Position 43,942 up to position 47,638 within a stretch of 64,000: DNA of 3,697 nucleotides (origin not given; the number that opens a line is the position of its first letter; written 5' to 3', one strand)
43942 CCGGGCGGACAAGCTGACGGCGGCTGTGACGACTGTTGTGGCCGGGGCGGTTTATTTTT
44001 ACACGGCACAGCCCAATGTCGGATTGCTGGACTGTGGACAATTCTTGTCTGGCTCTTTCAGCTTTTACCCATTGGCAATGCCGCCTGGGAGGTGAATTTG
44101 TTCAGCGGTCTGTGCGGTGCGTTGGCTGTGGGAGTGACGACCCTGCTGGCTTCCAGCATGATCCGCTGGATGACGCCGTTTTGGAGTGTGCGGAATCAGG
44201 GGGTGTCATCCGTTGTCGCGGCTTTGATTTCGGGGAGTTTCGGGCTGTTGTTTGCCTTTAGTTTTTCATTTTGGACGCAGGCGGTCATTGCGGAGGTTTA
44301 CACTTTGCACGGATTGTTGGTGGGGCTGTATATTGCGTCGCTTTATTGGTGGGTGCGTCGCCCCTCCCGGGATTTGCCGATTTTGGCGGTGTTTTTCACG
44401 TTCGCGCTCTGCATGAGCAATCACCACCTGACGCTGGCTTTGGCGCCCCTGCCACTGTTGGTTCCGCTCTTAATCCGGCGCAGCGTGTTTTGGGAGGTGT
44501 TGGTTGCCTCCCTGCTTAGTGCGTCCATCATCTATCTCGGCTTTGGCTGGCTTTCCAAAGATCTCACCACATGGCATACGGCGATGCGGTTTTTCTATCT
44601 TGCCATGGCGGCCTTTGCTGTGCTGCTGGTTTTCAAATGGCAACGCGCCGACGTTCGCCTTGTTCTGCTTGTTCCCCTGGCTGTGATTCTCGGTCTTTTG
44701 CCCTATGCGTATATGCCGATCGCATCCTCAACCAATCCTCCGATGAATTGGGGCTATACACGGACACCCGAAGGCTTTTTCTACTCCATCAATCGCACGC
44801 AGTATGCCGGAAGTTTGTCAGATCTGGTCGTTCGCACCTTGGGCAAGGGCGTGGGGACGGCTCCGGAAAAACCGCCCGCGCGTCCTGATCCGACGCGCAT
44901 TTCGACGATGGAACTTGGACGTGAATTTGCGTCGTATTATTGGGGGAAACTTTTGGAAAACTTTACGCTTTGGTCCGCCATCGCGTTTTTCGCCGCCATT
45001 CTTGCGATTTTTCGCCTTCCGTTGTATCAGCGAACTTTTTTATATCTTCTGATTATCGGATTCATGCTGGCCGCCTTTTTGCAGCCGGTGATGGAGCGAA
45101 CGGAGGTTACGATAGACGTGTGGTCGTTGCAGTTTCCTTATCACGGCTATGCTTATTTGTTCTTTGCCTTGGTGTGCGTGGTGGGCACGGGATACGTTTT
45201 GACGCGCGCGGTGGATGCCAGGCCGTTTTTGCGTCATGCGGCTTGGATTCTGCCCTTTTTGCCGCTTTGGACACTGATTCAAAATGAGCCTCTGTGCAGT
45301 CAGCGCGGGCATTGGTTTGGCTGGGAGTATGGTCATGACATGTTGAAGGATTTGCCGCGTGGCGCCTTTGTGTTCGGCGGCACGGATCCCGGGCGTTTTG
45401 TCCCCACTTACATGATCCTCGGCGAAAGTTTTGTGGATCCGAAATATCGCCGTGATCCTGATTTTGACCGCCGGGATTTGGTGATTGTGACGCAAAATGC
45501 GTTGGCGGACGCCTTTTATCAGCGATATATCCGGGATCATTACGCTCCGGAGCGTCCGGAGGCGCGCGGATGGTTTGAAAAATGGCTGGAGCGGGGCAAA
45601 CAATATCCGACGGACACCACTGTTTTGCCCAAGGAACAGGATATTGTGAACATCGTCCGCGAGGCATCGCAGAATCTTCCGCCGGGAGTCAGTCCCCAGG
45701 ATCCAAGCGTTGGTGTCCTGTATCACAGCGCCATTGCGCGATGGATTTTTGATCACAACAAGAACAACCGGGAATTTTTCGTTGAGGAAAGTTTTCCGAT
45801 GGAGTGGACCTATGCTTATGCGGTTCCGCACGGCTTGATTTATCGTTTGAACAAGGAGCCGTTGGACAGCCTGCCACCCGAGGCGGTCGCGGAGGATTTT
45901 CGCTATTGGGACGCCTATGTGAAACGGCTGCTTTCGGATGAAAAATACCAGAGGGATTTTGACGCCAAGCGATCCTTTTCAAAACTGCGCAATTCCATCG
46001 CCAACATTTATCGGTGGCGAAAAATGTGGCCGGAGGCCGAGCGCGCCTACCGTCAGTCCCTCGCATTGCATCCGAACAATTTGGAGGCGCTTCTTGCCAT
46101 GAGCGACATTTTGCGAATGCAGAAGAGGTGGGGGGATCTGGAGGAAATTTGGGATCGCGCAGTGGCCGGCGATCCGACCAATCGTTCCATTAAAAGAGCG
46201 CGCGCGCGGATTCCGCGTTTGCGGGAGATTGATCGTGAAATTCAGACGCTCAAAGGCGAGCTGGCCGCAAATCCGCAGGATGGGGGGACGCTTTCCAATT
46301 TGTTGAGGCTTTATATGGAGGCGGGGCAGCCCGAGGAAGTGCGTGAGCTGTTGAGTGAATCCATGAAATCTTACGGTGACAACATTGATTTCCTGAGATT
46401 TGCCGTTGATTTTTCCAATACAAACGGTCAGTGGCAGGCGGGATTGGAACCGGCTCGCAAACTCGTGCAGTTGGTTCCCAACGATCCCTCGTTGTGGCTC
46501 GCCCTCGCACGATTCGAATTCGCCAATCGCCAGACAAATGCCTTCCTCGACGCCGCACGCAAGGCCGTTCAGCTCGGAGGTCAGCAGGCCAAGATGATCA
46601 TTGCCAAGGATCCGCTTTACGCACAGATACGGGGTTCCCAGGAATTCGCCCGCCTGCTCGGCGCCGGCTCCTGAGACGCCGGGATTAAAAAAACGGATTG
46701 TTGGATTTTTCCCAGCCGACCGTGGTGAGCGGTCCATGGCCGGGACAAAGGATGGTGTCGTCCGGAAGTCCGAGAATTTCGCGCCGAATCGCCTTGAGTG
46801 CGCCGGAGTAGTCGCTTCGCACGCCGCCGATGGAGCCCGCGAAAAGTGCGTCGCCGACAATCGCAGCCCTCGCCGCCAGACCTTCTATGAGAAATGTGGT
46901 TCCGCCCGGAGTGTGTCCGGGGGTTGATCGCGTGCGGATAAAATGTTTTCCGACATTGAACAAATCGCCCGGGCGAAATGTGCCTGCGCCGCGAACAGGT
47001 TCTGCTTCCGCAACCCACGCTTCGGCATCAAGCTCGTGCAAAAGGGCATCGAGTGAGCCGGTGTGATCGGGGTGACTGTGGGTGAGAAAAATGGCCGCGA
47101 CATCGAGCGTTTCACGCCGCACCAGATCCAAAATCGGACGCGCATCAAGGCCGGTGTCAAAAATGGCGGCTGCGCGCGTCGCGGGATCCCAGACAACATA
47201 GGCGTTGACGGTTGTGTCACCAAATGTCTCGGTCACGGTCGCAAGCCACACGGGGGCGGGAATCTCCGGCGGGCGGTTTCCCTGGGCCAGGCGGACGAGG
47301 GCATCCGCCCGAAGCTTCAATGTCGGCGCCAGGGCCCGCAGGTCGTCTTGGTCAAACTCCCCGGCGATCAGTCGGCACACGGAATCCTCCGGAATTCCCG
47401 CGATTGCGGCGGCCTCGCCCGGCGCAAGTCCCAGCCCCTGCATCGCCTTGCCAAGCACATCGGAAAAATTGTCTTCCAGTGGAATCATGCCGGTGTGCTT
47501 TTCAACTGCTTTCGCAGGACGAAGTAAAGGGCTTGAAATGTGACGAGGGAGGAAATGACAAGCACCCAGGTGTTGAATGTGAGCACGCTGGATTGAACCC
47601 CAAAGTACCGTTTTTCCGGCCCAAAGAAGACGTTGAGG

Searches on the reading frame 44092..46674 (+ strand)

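Call 13: search_protein_families(library=pfam, proteins=[window:44092-46674:+], max_evalue=0.001)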
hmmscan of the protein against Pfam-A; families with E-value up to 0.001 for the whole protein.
window:44092-46674:+ (860 aa): 9 families
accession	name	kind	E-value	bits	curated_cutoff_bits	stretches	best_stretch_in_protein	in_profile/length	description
PF13428.12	TPR_14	-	4.9e-14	51.9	23.5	0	636-671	7-42/44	Tetratricopeptide repeat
PF11028.14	TMEM260-like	-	1.4e-12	48.2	24.2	1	1-124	44-169/179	Protein O-mannosyl-transferase TMEM260-like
PF14559.12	TPR_19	-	5.4e-11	43.1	25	0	647-707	8-68/68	Tetratricopeptide repeat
PF13431.12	TPR_17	-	5.1e-07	29.9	24.4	0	652-680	1-29/34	Tetratricopeptide repeat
PF13424.12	TPR_12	-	6.9e-06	26.6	30.1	0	632-685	5-63/77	Tetratricopeptide repeat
PF07719.23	TPR_2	-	5.7e-05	23.4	27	0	635-663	6-34/34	Tetratricopeptide repeat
PF00515.34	TPR_1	-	0.00016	21.7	27.8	1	632-663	3-34/34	Tetratricopeptide repeat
PF23914.1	TPR_CcmH_CycH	-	0.00028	21.2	42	0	792-835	43-86/158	Cytochrome c-type biogenesis protein H TPR domain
PF13432.12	TPR_16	-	0.00093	20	32.7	0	646-696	13-63/65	Tetratricopeptide repeat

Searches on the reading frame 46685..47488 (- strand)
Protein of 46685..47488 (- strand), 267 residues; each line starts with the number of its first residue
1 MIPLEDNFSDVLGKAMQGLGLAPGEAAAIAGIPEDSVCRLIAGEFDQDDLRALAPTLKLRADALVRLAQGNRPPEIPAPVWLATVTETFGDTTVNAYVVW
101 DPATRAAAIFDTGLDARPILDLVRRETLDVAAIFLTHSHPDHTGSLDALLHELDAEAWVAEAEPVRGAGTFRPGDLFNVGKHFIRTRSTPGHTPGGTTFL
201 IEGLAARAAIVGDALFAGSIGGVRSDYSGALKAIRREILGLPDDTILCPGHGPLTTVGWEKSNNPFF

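Call 13: search_protein_families(library=pfam, proteins=[window:46685-47488:-], max_evalue=0.001)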
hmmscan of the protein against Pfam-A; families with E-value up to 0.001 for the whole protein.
window:46685-47488:- (267 aa): 2 families
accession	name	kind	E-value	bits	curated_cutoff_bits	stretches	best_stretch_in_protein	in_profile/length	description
PF00753.33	Lactamase_B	-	1.3e-19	71.4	22.7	1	91-251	3-196/196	Metallo-beta-lactamase superfamily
PF12706.13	Lactamase_B_2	-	8.5e-05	22.7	27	1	110-158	5-61/200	Beta-lactamase superfamily domain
